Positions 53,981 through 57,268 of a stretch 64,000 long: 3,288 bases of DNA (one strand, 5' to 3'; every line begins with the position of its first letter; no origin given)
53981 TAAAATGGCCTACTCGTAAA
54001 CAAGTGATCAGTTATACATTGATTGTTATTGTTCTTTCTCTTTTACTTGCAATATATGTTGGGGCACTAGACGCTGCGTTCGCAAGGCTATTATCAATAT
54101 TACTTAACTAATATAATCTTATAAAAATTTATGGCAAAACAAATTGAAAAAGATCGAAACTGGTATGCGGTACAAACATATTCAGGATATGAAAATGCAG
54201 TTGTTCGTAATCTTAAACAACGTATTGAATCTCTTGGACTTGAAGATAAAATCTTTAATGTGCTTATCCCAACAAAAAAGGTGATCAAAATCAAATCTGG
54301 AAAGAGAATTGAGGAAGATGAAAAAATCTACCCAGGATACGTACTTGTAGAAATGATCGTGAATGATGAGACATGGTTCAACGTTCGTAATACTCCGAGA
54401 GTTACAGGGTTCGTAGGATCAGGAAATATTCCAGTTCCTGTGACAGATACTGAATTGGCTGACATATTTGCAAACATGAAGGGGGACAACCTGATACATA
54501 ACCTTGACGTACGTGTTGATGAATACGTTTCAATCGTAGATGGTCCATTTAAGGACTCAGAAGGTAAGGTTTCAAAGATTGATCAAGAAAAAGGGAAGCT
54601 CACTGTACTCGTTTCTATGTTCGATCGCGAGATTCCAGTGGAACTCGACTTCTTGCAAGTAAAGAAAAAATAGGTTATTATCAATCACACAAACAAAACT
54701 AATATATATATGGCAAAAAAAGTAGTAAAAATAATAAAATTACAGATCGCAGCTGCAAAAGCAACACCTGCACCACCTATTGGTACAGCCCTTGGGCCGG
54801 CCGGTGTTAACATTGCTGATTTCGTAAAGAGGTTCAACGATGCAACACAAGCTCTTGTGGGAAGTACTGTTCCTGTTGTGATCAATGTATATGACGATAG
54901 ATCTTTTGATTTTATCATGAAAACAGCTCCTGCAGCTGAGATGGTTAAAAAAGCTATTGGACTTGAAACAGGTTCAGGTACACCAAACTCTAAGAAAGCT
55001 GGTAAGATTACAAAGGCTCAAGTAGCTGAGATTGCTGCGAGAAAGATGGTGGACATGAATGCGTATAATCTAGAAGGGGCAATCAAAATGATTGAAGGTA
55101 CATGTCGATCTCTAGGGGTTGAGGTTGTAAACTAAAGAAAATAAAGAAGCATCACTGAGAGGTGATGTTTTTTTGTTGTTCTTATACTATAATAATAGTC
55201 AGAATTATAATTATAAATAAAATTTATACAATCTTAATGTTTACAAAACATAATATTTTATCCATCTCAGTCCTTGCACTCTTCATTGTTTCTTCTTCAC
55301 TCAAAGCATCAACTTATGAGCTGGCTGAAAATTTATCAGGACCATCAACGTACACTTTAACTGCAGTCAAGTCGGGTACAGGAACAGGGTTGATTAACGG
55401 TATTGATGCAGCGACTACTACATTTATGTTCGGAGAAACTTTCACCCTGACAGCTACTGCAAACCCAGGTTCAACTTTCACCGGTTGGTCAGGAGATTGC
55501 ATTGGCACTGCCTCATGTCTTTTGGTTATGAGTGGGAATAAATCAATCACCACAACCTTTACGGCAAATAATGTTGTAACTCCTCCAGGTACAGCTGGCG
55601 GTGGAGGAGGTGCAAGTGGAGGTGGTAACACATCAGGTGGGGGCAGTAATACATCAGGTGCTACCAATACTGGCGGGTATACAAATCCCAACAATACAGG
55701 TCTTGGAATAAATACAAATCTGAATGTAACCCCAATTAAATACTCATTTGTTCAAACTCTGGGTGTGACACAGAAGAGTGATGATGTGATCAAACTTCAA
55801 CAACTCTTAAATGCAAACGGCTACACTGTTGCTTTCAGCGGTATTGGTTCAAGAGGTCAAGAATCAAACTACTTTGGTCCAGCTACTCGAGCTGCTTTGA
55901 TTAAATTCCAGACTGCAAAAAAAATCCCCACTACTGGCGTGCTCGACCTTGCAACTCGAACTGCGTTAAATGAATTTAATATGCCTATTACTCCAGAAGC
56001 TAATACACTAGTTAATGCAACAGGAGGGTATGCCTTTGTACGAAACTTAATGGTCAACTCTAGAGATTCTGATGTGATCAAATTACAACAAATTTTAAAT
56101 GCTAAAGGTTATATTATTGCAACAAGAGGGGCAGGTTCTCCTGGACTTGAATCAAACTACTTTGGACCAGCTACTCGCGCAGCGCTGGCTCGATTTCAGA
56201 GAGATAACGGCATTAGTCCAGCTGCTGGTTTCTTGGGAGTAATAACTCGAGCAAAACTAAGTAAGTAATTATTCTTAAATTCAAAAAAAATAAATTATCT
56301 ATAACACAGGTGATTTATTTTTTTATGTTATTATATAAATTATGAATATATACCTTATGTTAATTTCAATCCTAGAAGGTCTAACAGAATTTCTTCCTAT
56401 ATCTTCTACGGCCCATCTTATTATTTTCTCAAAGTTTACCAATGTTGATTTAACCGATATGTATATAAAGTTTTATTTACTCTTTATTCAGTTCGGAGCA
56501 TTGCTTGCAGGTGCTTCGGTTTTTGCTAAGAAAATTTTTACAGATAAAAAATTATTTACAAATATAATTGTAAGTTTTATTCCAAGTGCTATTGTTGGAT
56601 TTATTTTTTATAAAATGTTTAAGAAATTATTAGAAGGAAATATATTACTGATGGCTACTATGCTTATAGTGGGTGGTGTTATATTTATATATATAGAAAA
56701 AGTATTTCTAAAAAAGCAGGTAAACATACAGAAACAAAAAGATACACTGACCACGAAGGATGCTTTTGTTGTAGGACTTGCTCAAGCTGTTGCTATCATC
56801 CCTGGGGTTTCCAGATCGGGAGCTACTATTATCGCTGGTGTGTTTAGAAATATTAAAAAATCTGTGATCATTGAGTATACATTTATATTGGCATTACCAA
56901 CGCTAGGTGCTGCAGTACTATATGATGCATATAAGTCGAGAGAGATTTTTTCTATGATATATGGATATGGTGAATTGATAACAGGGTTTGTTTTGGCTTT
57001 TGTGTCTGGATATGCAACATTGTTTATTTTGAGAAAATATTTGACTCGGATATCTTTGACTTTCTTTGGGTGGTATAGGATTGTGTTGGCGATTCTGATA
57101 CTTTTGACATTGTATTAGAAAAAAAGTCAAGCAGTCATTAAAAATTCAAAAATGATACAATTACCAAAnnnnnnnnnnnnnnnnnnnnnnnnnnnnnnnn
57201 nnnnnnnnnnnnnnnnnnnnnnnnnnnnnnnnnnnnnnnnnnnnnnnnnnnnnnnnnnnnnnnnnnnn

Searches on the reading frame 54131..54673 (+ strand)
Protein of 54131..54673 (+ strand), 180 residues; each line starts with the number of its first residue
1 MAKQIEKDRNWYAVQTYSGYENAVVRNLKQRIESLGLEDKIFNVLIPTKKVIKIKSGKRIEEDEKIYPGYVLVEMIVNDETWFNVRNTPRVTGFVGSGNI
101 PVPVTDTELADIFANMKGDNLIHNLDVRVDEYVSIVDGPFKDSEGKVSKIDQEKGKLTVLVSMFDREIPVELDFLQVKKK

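Call 27: search_protein_families(library=pfam, proteins=[window:54131-54673:+], max_evalue=0.0001)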
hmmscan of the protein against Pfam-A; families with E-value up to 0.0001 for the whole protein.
window:54131-54673:+ (180 aa): 2 families
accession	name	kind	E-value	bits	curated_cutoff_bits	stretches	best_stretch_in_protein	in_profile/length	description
PF02357.24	NusG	-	7.5e-29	100.5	22.2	1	10-112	2-92/93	Transcription termination factor nusG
PF00467.35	KOW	-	4.6e-05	23.5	22.3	1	130-159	2-31/32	KOW motif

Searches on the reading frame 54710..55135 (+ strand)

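Call 27: search_protein_families(library=pfam, proteins=[window:54710-55135:+], max_evalue=0.0001)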
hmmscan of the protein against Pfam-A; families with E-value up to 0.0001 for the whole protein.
window:54710-55135:+ (141 aa): 2 families
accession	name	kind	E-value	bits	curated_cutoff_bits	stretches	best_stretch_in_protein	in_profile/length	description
PF03946.19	Ribosomal_L11_N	-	1.9e-24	85.6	32.9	1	9-66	1-58/58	Ribosomal protein L11, N-terminal domain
PF00298.24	Ribosomal_L11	-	3.5e-24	85.4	21.4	1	71-139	1-69/69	Ribosomal protein L11, RNA binding domain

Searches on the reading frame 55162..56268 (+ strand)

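Call 27: search_protein_families(library=pfam, proteins=[window:55162-56268:+], max_evalue=0.0001)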
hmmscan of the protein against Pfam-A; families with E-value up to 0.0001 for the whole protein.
window:55162-56268:+ (368 aa): 2 families
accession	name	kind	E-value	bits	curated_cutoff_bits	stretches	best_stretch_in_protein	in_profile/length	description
PF01471.23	PG_binding_1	-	8.3e-26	90.4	23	2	206-269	2-57/57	Putative peptidoglycan binding domain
PF18998.6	Flg_new_2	-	7.1e-09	36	23.6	1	65-136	2-72/73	Divergent InlB B-repeat domain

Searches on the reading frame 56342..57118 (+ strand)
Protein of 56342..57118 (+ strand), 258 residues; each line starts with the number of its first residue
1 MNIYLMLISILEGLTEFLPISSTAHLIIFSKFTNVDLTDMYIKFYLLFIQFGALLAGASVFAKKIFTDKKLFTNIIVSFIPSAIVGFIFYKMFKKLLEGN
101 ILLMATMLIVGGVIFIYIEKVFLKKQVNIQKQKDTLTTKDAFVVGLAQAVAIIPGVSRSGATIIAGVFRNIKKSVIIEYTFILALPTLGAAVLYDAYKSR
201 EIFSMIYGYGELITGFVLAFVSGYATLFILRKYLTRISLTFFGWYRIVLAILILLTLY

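Call 27: search_protein_families(library=pfam, proteins=[window:56342-57118:+], max_evalue=0.0001)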
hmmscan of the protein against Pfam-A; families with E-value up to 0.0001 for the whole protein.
window:56342-57118:+ (258 aa): 1 family
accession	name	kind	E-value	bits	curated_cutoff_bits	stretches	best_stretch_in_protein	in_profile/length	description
PF02673.24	BacA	-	9.9e-62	209.4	33.4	1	7-252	3-257/257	Bacitracin resistance protein BacA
